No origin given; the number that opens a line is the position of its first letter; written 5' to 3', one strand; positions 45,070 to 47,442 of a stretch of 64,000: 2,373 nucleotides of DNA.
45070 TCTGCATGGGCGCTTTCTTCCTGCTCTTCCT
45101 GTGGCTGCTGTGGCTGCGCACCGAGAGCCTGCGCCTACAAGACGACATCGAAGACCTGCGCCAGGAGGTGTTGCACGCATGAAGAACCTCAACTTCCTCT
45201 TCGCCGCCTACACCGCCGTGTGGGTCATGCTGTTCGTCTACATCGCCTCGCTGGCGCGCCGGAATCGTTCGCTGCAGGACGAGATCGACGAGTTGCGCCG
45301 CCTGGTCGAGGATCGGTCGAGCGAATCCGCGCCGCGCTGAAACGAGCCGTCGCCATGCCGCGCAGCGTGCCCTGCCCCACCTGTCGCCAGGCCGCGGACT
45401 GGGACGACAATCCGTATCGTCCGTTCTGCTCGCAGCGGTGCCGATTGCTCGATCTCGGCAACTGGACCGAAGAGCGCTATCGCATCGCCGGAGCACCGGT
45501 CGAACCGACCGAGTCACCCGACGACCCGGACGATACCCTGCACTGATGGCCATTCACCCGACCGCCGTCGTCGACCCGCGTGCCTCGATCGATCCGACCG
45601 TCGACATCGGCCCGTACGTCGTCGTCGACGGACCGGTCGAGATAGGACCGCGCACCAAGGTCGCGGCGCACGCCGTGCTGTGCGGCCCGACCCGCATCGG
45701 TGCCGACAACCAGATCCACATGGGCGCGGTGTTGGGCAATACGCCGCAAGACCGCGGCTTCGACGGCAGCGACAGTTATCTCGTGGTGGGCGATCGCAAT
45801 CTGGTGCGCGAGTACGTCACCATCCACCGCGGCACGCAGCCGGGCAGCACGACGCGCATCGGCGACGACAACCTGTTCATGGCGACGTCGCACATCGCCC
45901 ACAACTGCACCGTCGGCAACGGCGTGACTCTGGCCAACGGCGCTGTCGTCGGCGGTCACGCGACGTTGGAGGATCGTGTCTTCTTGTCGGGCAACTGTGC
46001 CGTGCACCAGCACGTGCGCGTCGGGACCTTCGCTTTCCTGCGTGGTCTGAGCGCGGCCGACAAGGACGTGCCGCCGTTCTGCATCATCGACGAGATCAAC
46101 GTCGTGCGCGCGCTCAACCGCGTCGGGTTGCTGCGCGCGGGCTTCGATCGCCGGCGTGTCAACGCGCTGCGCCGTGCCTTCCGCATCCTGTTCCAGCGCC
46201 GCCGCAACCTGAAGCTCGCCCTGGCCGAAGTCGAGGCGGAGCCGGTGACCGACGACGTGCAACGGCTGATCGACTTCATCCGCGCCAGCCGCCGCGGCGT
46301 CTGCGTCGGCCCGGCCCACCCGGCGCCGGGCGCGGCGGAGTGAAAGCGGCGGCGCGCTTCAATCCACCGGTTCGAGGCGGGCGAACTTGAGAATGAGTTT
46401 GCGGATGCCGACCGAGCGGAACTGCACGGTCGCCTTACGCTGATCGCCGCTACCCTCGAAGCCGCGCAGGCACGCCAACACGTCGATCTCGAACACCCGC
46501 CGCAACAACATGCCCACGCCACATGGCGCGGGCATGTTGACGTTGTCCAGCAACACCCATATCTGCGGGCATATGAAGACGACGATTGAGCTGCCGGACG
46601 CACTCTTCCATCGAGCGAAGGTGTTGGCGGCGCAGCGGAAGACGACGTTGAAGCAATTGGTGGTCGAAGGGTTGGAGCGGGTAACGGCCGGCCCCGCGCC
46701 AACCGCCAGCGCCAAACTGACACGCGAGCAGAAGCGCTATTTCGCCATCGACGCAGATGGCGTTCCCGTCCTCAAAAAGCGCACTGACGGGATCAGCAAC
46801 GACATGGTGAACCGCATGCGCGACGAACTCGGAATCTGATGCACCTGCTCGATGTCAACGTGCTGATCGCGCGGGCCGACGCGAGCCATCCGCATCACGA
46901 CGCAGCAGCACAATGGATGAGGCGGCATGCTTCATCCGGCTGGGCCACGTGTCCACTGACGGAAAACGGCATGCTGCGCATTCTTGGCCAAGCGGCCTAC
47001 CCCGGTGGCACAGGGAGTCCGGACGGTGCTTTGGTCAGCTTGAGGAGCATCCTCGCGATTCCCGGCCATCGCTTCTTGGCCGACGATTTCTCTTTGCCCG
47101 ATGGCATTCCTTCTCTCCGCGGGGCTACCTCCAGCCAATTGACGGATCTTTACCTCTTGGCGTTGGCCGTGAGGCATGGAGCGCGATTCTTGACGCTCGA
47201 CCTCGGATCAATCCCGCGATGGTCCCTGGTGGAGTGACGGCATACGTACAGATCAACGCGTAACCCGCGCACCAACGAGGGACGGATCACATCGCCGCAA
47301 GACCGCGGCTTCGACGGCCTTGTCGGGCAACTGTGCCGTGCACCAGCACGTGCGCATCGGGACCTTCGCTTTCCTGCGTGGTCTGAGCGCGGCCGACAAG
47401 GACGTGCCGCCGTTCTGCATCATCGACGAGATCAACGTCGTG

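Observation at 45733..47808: vapBC toxin-antitoxin module inserted inside a diverged ~520-bp duplication of the lpxA 3' end and uvrD 3' end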

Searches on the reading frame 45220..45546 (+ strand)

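Call 5: search_protein_families(library=pfam, proteins=[window:45220-45546:+], max_evalue=0.01)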
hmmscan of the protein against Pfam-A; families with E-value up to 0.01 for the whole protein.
window:45220-45546:+ (108 aa): 1 family
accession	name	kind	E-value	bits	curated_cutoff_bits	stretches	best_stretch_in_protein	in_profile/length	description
PF03884.20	YacG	-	2.2e-21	75.7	25.5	1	50-97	1-49/52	DNA gyrase inhibitor YacG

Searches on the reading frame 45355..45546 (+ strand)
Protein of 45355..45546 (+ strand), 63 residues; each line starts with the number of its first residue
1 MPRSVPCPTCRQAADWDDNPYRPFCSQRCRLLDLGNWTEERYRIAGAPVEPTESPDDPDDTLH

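Call 44: find_encoding_contigs(protein=window:45355-45546:+, flank=6000, max_places=10)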
Protein window:45355-45546:+ (63 aa): 4 contigs read that carry it; 3 places shown.
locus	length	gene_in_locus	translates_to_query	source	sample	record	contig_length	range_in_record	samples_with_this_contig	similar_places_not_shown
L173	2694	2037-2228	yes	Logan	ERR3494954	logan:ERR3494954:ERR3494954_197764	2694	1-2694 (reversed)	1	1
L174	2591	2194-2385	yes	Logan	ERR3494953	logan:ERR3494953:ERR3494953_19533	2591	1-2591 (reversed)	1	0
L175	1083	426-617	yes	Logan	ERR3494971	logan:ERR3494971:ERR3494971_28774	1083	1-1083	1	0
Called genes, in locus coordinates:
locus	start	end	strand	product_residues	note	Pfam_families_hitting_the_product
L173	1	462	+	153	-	?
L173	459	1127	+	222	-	PF01061:ABC2_membrane, PF03379:CcmB, PF12698:ABC2_membrane_3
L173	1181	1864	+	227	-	PF01578:Cytochrom_C_asm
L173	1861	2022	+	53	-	-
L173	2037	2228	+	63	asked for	PF03884:YacG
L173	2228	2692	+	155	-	?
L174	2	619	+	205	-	?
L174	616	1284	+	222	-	PF01061:ABC2_membrane, PF03379:CcmB, PF12698:ABC2_membrane_3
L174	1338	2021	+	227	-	PF01578:Cytochrom_C_asm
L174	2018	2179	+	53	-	-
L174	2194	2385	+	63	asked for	PF03884:YacG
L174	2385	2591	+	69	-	?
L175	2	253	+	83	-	?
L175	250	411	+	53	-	-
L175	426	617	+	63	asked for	PF03884:YacG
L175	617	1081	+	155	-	?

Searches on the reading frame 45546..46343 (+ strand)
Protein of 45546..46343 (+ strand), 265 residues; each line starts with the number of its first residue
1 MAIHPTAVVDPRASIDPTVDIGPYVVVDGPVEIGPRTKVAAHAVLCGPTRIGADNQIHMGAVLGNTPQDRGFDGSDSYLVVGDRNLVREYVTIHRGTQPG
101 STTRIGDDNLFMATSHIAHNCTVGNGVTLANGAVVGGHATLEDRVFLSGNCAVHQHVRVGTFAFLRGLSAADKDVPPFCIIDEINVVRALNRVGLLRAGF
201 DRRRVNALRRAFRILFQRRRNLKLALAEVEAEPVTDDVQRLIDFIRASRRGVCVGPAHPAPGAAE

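Call 5: search_protein_families(library=pfam, proteins=[window:45546-46343:+], max_evalue=0.01)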
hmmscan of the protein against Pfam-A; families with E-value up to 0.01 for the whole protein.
window:45546-46343:+ (265 aa): 4 families
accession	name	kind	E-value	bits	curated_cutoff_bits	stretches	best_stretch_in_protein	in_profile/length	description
PF00132.30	Hexapep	-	5e-22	77.1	27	3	103-137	2-36/36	Bacterial transferase hexapeptide (six repeats)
PF13720.11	Acetyltransf_11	-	2.9e-21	76.1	24.5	1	174-253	1-82/82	Udp N-acetylglucosamine O-acyltransferase; Domain 2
PF25084.1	LbH_EIF2B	-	1.6e-08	34.9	54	1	79-161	22-101/105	EIF2B subunit epsilon LbH domain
PF25087.1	GMPPB_C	-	1.4e-05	25.2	39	0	82-160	26-101/110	GMPPB C-terminal domain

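Call 8: find_encoding_contigs(protein=window:45546-46343:+, flank=10000, max_places=10)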
Protein window:45546-46343:+ (265 aa): no gene with exactly this product is on record in the collection.

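Call 10: find_related_loci(query=window:45546-46343:+, collection=genome_contigs, flank=6000)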
Query window:45546-46343:+ (265 aa) in genome_contigs; peptide patterns used: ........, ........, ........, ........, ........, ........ (x = any residue, [..] = any of these).
600 stretches matched a pattern (row limit reached: there are more); 504 encode a relative of the query (tblastn E <= 1e-3); the best 80 are kept; 80 distinct loci.
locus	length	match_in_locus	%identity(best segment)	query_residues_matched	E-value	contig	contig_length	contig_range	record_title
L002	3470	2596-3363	59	1-255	2e-102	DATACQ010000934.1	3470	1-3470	MAG TPA_asm: Candidatus Binatia bacterium isolate SMAG_U6728 k141_734842, whole genome shotgun sequence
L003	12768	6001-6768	57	1-256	5e-98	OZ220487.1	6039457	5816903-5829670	MAG: uncultured Candidatus Binatia bacterium isolate d2d8104a-f810-4fb4-bb0c-dc82b69497ba genome assembly, chromosome: 1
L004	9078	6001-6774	56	1-258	3e-96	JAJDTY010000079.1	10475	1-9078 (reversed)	MAG: Candidatus Binatia bacterium isolate jk18x1bzbins.55 k141_740003, whole genome shotgun sequence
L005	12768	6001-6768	57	1-256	1e-95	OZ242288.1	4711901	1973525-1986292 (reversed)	MAG: uncultured Candidatus Binatia bacterium isolate 92a940bf-e797-4da1-8ec4-eab1d584ba41 genome assembly, chromosome: 1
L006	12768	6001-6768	57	1-256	2e-95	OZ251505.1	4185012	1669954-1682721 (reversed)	MAG: uncultured Candidatus Binatia bacterium isolate 3702f2bb-6743-416a-8e02-efa82259b27a genome assembly, chromosome: 1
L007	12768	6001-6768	56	1-256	5e-95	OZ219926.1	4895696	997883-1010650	MAG: Thermodesulfobacteriota bacterium isolate 21442c6b-cc68-4f82-8039-a5361455a999 genome assembly, chromosome: 3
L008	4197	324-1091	56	1-256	4e-95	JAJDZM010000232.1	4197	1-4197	MAG: Candidatus Binatia bacterium isolate jk18x40bins.50 k141_2669451, whole genome shotgun sequence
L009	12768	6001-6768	56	1-256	3e-94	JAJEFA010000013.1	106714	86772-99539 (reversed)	MAG: Candidatus Binatia bacterium isolate p16x34bins.64 k141_446454, whole genome shotgun sequence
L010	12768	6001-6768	56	1-256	5e-94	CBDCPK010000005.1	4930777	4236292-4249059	MAG: uncultured Candidatus Binatia bacterium isolate e85f1b99-d511-4c74-aca6-82eb56c94599 genome assembly, contig: chrom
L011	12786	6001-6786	55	1-261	4e-93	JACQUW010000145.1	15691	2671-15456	MAG: Deltaproteobacteria bacterium isolate NC_groundwater_1447_Ag_S-0.65um_55_23 S_p65_S5_coassembly_k141_1740174, whole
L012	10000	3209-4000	56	3-265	9e-88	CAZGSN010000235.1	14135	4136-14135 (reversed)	MAG TPA_asm: uncultured Candidatus Binatia bacterium isolate binchicken_co200_33 genome assembly, contig: k141_1464967,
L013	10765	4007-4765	47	1-252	8e-75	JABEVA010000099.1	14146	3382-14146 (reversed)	MAG: Phycisphaerae bacterium isolate MAG 18 k99_180340, whole genome shotgun sequence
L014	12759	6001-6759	48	2-252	5e-73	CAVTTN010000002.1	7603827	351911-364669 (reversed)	MAG: uncultured Planctomycetota bacterium isolate MFD09671.bin.2.6 genome assembly, contig: contig_5745, whole genome sh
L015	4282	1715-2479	47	1-253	5e-73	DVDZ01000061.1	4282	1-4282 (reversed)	MAG TPA_asm: Thermosynechococcus sp. M46_R2017_013 NODE_3123_length_4282_cov_2.419013, whole genome shotgun sequence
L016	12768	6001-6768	51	1-252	3e-73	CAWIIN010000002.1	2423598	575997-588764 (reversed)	MAG: uncultured Acidobacteriota bacterium isolate MFD04944.bin.1.209 genome assembly, contig: contig_24086, whole genome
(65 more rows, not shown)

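Call 12: find_related_loci(query=window:45546-46343:+, collection=metagenome_contigs, flank=6000)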
Query window:45546-46343:+ (265 aa) in metagenome_contigs; peptide patterns used: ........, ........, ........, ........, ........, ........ (x = any residue, [..] = any of these).
600 stretches matched a pattern (row limit reached: there are more); 446 encode a relative of the query (tblastn E <= 1e-3); the best 80 are kept; 80 distinct loci.
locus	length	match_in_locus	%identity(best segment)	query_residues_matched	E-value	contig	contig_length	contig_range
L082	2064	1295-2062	60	1-256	3e-107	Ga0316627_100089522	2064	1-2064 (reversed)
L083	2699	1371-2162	60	1-265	4e-105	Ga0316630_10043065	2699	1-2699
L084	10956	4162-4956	52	1-265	3e-88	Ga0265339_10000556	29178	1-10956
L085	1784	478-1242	47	1-255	1e-83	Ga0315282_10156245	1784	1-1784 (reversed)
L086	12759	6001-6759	46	1-253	8e-73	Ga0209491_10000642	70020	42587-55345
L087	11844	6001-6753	43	3-253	2e-72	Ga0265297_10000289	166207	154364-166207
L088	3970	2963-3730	45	1-255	2e-71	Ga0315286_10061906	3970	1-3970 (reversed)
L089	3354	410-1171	48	1-252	2e-71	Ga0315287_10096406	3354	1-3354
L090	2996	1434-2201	45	1-255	2e-71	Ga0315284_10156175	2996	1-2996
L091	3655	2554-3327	44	1-257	6e-71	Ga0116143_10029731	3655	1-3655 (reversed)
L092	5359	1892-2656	45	1-253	1e-70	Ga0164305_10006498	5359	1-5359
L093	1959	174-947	43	1-257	2e-72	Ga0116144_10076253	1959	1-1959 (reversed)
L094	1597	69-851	48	1-263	1e-73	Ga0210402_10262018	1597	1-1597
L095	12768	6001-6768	45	1-255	9e-70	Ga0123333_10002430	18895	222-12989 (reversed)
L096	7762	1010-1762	43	3-253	1e-69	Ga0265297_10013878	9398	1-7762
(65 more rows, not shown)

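Call 23: find_homologous_proteins(query=window:45546-46343:+, max_evalue=1e-40)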
Query window:45546-46343:+ (265 aa): 5845 proteins with E <= 1e-40 among 8000 candidates; the best 120 are listed.
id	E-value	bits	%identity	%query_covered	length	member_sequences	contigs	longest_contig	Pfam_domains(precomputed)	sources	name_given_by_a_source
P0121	7.0e-170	581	99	100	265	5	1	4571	PF00132.31,PF25087.2,PF25084.2,PF13720.12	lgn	-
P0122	5.1e-145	500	82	97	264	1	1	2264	PF00132.31,PF25087.2,PF25084.2,PF13720.12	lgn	-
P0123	3.2e-117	409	69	98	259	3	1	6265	PF00132.31,PF25087.2,PF25084.2,PF13720.12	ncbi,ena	-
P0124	2.4e-116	406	72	97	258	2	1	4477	PF00132.31,PF25087.2,PF13720.12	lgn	-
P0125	7.0e-116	404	70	97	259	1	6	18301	PF00132.31,PF25087.2,PF13720.12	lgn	-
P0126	3.7e-115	402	70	97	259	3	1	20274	PF00132.31,PF25087.2,PF25084.2,PF13720.12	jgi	-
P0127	4.3e-113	395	67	97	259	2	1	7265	PF00132.31,PF25087.2,PF25084.2,PF13720.12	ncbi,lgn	-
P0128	9.4e-111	387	65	99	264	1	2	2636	PF00132.31,PF25087.2,PF25084.2,PF13720.12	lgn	-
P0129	4.2e-110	385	68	95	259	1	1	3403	PF00132.31,PF25087.2,PF25084.2,PF13720.12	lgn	-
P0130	1.2e-107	377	65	98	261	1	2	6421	PF00132.31,PF25087.2,PF25084.2,PF13720.12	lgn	-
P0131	1.4e-107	377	64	99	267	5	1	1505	PF00132.31,PF25087.2,PF25084.2,PF13720.12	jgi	-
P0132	1.7e-107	377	64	97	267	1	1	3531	PF00132.31,PF25087.2,PF25084.2,PF13720.12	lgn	-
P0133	4.4e-107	375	64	97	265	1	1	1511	PF00132.31,PF25087.2,PF25084.2,PF13720.12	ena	-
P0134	6.9e-107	375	64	99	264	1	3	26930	PF00132.31,PF25087.2,PF25084.2,PF13720.12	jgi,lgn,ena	-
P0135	1.1e-106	374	64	97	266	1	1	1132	PF00132.31,PF25087.2,PF25084.2,PF13720.12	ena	-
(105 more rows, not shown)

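Call 24: find_encoding_contigs(protein=P0121, flank=6000, max_places=10)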
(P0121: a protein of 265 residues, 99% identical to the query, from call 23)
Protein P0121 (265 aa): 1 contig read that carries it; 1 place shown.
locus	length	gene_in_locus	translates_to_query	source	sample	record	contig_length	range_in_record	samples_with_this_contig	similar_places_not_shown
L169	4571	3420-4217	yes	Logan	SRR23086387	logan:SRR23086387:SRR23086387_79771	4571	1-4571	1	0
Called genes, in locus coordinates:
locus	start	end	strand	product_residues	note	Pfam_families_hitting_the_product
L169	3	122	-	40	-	?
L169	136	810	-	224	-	PF01323:DSBA, PF13743:Thioredoxin_5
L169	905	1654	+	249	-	PF00005:ABC_tran, PF13304:AAA_21 (weak)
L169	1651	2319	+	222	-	PF01061:ABC2_membrane, PF03379:CcmB, PF12698:ABC2_membrane_3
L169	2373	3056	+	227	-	PF01578:Cytochrom_C_asm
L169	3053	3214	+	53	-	-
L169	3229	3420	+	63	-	PF03884:YacG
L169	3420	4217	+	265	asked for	PF25084:LbH_EIF2B (faint), PF25087:GMPPB_C (faint), PF00132:Hexapep, PF13720:Acetyltransf_11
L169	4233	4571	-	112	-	?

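Call 25: find_encoding_contigs(protein=P0122, flank=6000, max_places=6)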
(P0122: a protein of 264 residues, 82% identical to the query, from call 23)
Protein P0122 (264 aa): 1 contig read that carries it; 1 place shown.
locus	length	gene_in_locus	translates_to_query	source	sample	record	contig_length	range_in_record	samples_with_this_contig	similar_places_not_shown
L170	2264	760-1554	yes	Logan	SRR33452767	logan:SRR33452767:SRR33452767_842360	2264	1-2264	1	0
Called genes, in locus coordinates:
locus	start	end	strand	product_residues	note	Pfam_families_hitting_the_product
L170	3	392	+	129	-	?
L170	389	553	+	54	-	-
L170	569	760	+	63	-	PF03884:YacG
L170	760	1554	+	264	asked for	PF25084:LbH_EIF2B (faint), PF25087:GMPPB_C (weak), PF00132:Hexapep, PF13720:Acetyltransf_11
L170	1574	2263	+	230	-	?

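Call 29: list_cluster_members(proteins=[P0121, P0001])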
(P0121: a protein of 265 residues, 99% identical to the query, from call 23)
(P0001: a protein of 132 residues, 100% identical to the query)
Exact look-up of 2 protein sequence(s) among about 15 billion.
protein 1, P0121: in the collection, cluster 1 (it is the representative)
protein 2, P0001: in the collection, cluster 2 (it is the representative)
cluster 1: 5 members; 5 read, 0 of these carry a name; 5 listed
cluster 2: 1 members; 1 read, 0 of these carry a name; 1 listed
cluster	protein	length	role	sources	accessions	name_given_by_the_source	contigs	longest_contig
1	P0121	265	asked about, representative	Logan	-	-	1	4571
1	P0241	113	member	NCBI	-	-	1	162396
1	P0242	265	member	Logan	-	-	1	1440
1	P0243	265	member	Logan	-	-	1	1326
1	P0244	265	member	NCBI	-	-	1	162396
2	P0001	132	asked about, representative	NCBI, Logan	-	-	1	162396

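Call 30: find_encoding_contigs(protein=P0242, flank=3000, max_places=6)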
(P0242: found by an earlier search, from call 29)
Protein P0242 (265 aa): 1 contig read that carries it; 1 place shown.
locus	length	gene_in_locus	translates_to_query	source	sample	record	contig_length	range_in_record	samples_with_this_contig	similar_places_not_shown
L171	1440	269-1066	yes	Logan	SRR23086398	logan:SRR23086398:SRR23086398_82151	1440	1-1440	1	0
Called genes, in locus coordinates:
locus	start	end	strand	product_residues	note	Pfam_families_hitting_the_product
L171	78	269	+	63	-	PF03884:YacG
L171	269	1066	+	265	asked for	PF25084:LbH_EIF2B (faint), PF25087:GMPPB_C (faint), PF00132:Hexapep, PF13720:Acetyltransf_11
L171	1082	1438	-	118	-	?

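Call 31: find_encoding_contigs(protein=P0243, flank=3000, max_places=6)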
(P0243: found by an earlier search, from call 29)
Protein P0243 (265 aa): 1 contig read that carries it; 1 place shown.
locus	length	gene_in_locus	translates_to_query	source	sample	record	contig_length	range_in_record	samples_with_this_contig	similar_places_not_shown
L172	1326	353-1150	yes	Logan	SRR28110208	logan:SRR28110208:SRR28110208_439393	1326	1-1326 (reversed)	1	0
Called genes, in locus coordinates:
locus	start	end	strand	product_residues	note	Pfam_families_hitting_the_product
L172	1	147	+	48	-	?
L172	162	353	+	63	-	PF03884:YacG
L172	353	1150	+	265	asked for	PF25084:LbH_EIF2B (faint), PF25087:GMPPB_C (faint), PF00132:Hexapep, PF13720:Acetyltransf_11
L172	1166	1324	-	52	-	?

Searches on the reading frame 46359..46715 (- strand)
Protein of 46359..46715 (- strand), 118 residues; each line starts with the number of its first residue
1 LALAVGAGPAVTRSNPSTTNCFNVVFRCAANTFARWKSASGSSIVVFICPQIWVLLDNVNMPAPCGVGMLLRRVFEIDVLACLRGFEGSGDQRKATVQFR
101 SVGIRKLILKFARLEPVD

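Call 5: search_protein_families(library=pfam, proteins=[window:46359-46715:-], max_evalue=0.01)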
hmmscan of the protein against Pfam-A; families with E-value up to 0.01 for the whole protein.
window:46359-46715:- (118 aa): 1 family
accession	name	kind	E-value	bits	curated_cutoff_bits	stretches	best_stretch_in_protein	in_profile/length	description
PF21196.3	PcrA_UvrD_tudor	-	0.0052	17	23.9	1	87-112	19-44/48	PcrA/UvrD tudor domain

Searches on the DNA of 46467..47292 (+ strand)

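Call 72: search_dna_similar(query=window:46467-47292:+, collection=plasmids, mode=distant, max_rows=10)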
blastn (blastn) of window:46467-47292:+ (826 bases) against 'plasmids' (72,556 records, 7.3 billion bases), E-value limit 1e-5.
No match.

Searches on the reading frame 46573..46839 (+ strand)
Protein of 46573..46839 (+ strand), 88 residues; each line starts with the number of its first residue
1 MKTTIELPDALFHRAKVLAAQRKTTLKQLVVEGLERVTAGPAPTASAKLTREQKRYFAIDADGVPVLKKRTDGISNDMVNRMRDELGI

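Call 5: search_protein_families(library=pfam, proteins=[window:46573-46839:+], max_evalue=0.01)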
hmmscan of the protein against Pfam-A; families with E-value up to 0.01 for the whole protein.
window:46573-46839:+ (88 aa): 0 families

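Call 45: search_protein_families(library=ncbifam, proteins=[window:46573-46839:+], max_evalue=0.01)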
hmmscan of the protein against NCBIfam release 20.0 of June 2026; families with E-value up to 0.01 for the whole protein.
window:46573-46839:+ (88 aa): 0 families

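Call 47: search_protein_families(library=pfam, proteins=[window:46573-46839:+], max_evalue=10)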
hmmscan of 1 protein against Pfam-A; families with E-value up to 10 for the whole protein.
window:46573-46839:+ (88 aa): 2 families
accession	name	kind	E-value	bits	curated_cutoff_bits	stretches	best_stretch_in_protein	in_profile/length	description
PF20605.4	Antitox_RHH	-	0.025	15.2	27.2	1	16-36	20-40/50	Antitoxin-like ribbon-helix-helix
PF19891.5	DUF6364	-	0.11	13.4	27.3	1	2-43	4-39/70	Family of unknown function (DUF6364)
